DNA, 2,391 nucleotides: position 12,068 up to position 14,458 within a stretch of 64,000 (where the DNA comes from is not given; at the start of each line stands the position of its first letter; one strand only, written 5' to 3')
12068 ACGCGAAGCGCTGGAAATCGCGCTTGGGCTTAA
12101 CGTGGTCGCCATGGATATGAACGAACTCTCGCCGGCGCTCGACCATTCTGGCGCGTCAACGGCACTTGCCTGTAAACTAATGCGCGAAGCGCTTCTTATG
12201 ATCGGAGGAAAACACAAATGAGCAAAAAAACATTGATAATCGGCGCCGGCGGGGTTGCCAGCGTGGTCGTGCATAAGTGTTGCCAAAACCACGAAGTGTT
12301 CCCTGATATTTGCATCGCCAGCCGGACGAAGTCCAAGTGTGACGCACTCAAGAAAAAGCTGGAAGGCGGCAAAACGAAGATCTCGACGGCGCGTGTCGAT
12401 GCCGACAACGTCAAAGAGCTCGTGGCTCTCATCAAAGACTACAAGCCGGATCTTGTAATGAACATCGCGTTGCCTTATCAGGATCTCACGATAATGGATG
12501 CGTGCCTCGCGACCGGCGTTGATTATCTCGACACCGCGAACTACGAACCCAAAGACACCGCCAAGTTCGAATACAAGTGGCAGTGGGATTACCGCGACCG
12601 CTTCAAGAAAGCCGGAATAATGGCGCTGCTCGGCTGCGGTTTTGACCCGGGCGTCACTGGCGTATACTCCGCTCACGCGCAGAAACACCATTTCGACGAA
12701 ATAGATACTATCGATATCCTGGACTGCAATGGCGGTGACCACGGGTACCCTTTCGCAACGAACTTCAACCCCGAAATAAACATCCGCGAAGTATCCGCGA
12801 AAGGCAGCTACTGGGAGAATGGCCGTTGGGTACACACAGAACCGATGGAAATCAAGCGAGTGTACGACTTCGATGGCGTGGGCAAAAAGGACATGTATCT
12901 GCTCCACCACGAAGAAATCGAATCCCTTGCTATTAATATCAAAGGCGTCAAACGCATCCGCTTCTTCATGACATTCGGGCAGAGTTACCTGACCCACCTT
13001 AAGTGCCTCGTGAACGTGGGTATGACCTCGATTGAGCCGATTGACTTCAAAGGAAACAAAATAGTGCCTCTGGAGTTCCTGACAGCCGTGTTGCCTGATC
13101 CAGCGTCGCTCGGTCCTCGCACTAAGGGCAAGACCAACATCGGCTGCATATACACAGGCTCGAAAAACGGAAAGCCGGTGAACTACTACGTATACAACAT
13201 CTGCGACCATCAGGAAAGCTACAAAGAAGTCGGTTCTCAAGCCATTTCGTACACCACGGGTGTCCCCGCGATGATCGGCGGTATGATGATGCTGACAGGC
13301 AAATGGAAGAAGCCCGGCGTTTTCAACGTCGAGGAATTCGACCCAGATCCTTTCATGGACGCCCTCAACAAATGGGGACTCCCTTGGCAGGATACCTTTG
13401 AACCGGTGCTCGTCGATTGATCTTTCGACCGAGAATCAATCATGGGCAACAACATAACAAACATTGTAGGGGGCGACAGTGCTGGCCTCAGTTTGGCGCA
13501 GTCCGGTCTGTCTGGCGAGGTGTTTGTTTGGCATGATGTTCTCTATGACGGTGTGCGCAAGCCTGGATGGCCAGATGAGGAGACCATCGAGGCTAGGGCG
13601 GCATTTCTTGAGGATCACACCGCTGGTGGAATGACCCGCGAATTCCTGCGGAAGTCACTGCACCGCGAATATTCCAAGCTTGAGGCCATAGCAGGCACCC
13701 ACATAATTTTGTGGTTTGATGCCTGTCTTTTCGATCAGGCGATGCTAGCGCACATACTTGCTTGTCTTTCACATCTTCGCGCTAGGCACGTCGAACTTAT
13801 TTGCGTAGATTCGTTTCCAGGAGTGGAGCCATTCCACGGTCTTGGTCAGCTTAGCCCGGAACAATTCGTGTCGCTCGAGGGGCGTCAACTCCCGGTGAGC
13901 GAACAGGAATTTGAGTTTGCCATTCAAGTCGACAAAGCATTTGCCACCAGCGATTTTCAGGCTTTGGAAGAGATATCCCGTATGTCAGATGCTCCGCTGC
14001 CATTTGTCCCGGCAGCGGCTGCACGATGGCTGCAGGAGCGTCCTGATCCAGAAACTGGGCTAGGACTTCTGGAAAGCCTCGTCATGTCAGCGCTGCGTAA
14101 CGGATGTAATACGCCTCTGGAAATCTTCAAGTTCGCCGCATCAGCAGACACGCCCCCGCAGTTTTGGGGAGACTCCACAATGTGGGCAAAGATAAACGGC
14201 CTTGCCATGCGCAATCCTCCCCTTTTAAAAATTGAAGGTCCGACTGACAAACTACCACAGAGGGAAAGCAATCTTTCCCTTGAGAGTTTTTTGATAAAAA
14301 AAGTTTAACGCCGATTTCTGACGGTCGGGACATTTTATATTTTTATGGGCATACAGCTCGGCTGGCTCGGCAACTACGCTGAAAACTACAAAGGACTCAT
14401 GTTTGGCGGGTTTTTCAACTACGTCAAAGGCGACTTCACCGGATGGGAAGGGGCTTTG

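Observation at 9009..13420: Polyamine operon mixing aminopropyl (SpeE) and carboxyaminopropyl (CANSDH-like) enzymes, with no decarboxylase for either route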

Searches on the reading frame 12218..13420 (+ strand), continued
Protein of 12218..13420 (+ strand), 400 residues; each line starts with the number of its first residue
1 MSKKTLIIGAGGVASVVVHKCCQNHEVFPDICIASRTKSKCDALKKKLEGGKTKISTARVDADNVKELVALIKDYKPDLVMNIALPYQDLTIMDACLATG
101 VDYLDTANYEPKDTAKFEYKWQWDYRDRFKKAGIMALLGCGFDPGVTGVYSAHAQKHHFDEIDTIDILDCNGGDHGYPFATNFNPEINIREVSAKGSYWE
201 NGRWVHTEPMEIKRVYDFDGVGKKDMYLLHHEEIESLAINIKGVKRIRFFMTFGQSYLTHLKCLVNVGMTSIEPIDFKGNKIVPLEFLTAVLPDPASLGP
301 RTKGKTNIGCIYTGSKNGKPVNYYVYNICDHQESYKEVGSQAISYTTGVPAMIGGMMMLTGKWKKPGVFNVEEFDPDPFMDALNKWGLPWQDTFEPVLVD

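Call 44: find_encoding_contigs(protein=P0200, flank=10000, max_places=4)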
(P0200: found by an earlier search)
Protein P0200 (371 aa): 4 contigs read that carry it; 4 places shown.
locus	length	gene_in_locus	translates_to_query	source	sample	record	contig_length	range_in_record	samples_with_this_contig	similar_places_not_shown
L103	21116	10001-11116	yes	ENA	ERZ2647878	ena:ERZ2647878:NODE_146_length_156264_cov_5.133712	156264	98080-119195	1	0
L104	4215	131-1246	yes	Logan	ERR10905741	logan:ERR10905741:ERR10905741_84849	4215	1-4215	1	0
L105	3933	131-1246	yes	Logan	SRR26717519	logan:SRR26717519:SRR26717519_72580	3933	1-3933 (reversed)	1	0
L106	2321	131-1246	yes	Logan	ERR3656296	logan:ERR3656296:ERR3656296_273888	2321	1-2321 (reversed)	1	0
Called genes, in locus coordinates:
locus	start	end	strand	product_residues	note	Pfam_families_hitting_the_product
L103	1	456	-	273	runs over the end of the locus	PF02110:HK, PF01256:Carb_kinase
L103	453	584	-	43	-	-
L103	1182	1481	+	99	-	PF02686:GatC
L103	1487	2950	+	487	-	PF01425:Amidase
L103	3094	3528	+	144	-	PF01555:N6_N4_Mtase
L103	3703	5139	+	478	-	PF02934:GatB_N, PF02637:GatB_Yqey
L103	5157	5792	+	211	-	PF02223:Thymidylate_kin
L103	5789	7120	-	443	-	-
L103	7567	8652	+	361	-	PF13651:EcoRI_methylase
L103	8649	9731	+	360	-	PF03235:GmrSD_N, PF01844:HNH, PF14279:HNH_5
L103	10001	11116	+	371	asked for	PF00278:Orn_DAP_Arg_deC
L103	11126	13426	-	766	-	PF01590:GAF, PF13185:GAF_2, PF13492:GAF_3 (weak), PF05524:PEP-utilisers_N, PF00391:PEP-utilizers, PF02896:PEP-utilizers_C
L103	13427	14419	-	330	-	PF00535:Glycos_transf_2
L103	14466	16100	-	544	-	PF00342:PGI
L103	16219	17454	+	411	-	-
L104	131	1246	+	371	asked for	PF00278:Orn_DAP_Arg_deC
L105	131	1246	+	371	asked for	PF00278:Orn_DAP_Arg_deC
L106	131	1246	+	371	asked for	PF00278:Orn_DAP_Arg_deC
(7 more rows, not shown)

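Call 56: find_encoding_contigs(protein=P0195, flank=10000, max_places=6)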
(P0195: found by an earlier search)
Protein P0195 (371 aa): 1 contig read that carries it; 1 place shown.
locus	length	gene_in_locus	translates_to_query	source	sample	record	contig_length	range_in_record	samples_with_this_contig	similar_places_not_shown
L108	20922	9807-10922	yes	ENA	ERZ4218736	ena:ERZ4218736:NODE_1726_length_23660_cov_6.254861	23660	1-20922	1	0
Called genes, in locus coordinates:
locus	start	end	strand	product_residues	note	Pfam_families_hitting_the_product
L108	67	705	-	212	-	PF02581:TMP-TENI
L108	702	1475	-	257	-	PF01256:Carb_kinase (weak), PF02110:HK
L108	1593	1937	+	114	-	PF02686:GatC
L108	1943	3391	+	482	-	PF01425:Amidase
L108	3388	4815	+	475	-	PF02934:GatB_N, PF02637:GatB_Yqey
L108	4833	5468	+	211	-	PF02223:Thymidylate_kin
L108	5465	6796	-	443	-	-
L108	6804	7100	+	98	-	-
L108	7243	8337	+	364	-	PF13651:EcoRI_methylase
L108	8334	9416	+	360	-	PF03235:GmrSD_N, PF01844:HNH, PF14279:HNH_5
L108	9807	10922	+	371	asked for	PF00278:Orn_DAP_Arg_deC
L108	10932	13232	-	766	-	PF01590:GAF (weak), PF13185:GAF_2, PF13492:GAF_3 (weak), PF05524:PEP-utilisers_N, PF00391:PEP-utilizers, PF02896:PEP-utilizers_C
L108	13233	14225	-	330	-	PF00535:Glycos_transf_2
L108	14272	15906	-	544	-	PF00342:PGI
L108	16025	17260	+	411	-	-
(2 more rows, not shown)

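Call 60: search_protein_families(library=ncbifam, proteins=[P0198, L013:11661-12800:+, L009:6304-7119:+, L075:6081-6842:+], max_evalue=0.00001)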
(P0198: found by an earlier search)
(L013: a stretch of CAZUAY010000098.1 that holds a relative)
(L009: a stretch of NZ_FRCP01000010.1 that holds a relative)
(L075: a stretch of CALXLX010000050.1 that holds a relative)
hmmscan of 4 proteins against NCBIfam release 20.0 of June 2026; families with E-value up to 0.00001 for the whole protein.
P0198 (371 aa): 3 families
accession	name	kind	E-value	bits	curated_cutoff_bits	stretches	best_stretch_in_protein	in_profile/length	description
TIGR01047.1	nspC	equivalog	2.6e-156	519.9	409.05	1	1-370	1-380/380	carboxynorspermidine decarboxylase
TIGR01048.1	lysA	equivalog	7.3e-16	57.7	297.9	1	2-346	24-392/417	diaminopimelate decarboxylase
NF006515.0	PRK08961.1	equivalog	3.1e-07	28.8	802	1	84-344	586-854/861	bifunctional aspartate kinase/diaminopimelate decarboxylase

L013:11661-12800:+ (379 aa): 3 families
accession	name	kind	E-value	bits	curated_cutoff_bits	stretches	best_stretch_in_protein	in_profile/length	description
TIGR01047.1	nspC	equivalog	1.6e-151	504.1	409.05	1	9-378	1-380/380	carboxynorspermidine decarboxylase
TIGR01048.1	lysA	equivalog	9.3e-10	37.6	297.9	1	9-354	23-392/417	diaminopimelate decarboxylase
NF006515.0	PRK08961.1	equivalog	6.1e-09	34.4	802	1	149-352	639-854/861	bifunctional aspartate kinase/diaminopimelate decarboxylase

L009:6304-7119:+ (271 aa): 2 families
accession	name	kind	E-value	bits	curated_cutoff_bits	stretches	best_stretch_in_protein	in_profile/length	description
TIGR03331.1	SAM_DCase_Eco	equivalog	1.9e-129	430.6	255.8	1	8-270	1-259/259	adenosylmethionine decarboxylase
TIGR03330.1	SAM_DCase_Bsu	equivalog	1.3e-12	48.1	75.65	1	118-178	59-112/112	adenosylmethionine decarboxylase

L075:6081-6842:+ (253 aa): 2 families
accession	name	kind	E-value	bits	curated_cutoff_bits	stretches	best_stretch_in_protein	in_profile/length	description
TIGR03331.1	SAM_DCase_Eco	equivalog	8.9e-118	392.3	255.8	1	4-252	1-259/259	adenosylmethionine decarboxylase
TIGR03330.1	SAM_DCase_Bsu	equivalog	5e-12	46.2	75.65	1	97-160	56-112/112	adenosylmethionine decarboxylase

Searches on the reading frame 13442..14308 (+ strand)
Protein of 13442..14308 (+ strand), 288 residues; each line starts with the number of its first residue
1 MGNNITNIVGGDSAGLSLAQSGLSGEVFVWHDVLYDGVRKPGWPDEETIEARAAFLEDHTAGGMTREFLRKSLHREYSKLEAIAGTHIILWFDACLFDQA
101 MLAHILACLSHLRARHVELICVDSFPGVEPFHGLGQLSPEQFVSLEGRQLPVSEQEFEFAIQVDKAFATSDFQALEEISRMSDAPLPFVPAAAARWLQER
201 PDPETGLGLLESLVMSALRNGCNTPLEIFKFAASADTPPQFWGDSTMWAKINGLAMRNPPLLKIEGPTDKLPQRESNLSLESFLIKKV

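Call 3: search_protein_families(library=pfam, proteins=[window:13442-14308:+])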
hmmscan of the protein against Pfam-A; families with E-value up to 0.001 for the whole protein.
window:13442-14308:+ (288 aa): 1 family
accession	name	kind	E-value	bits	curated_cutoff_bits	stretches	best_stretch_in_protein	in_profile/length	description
PF08874.15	DUF1835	-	6.7e-05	23.4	21.1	1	42-115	41-116/122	Domain of unknown function (DUF1835)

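Call 4: search_protein_families(library=ncbifam, proteins=[window:13442-14308:+])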
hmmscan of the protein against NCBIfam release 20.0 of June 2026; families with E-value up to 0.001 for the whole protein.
window:13442-14308:+ (288 aa): 0 families
